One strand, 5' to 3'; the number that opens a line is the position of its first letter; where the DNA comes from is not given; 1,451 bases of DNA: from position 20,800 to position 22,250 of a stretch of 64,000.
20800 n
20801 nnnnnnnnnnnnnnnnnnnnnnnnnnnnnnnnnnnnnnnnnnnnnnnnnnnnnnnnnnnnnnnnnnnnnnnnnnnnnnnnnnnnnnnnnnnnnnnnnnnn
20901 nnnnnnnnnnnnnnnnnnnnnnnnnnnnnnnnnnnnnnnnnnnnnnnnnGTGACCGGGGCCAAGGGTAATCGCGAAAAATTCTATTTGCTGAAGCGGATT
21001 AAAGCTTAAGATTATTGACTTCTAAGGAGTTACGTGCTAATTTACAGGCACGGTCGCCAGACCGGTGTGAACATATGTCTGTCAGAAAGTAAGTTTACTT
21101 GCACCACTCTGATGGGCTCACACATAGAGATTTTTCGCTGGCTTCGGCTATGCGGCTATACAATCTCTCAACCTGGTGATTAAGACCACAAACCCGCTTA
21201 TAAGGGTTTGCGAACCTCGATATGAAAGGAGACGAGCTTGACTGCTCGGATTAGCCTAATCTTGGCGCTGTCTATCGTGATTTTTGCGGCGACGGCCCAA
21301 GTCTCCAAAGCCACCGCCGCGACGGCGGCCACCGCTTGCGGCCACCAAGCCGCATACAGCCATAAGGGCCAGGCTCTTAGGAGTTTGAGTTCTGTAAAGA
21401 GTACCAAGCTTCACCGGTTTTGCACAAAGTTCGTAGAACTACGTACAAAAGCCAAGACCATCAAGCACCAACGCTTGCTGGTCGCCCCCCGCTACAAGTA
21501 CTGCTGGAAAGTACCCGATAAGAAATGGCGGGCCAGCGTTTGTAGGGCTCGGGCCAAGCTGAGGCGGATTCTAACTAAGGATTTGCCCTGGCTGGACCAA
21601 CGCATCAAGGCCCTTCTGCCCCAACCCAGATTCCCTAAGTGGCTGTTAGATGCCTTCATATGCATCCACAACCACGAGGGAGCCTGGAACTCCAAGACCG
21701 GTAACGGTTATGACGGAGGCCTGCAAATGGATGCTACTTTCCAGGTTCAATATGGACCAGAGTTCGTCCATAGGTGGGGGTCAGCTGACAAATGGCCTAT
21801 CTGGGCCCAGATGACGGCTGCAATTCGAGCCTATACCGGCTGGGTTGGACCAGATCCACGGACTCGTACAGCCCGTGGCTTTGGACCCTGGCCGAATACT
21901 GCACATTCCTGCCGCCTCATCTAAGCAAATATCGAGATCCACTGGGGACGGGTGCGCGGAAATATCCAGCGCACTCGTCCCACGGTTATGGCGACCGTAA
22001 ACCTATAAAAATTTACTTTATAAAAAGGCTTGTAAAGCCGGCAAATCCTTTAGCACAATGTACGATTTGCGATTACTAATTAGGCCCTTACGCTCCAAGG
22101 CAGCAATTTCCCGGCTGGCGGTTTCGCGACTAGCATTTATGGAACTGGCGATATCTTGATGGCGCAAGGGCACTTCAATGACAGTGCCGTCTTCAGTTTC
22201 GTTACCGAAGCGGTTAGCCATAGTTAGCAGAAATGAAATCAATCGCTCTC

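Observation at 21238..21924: Actinobacterial-type Rpf (resuscitation-promoting factor)-like muralytic domain in a CPR-like genome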

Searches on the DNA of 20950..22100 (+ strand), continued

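Call 98: search_with_rna_model(model_id=R1, sources=[window, L044, L082, L083, L086, L170, L172, L249, L250, L251, L252, L253], max_evalue=0.00001, make_alignment=true)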
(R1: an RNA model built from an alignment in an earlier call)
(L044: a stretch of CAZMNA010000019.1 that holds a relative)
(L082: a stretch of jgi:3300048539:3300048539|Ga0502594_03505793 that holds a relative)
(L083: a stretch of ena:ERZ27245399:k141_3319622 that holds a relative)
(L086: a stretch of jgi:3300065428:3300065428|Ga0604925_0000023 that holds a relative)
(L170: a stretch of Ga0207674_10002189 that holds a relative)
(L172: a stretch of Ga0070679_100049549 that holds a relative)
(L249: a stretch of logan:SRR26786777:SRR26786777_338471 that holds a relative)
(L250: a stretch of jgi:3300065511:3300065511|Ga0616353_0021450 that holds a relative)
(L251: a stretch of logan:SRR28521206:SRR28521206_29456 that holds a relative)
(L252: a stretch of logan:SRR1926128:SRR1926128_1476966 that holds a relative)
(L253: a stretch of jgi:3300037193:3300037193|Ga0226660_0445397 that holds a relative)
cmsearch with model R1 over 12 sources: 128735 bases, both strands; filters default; matches with E-value up to 0.00001: 12.
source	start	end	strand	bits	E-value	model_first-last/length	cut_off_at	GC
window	21039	21240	+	172.6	5.5e-43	1-204/204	no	0.47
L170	2678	2877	+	168.4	6.6e-42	1-204/204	no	0.52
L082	2627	2834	+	166.9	1.6e-41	1-204/204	no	0.45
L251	1737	1946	+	160.9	5.8e-40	1-204/204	no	0.51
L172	1184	1394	+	157.3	4.8e-39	1-204/204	no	0.5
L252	1287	1471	+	151.7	1.3e-37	1-204/204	no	0.48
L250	2242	2456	+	145.3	5.8e-36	1-204/204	no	0.48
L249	2802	3003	+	137.1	7.8e-34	1-204/204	no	0.55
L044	1246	1486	+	132.8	1e-32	1-204/204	no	0.49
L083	5801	6003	+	124.5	1.3e-30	1-204/204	no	0.5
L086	5736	5965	+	109.3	1.1e-26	1-204/204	no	0.47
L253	574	773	+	100.4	2.3e-24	1-204/204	no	0.52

Alignment A6: 12 matches aligned to the model, 267 columns, each read 5' to 3' on its own strand. Consensus structure (alignment columns), stored with it:
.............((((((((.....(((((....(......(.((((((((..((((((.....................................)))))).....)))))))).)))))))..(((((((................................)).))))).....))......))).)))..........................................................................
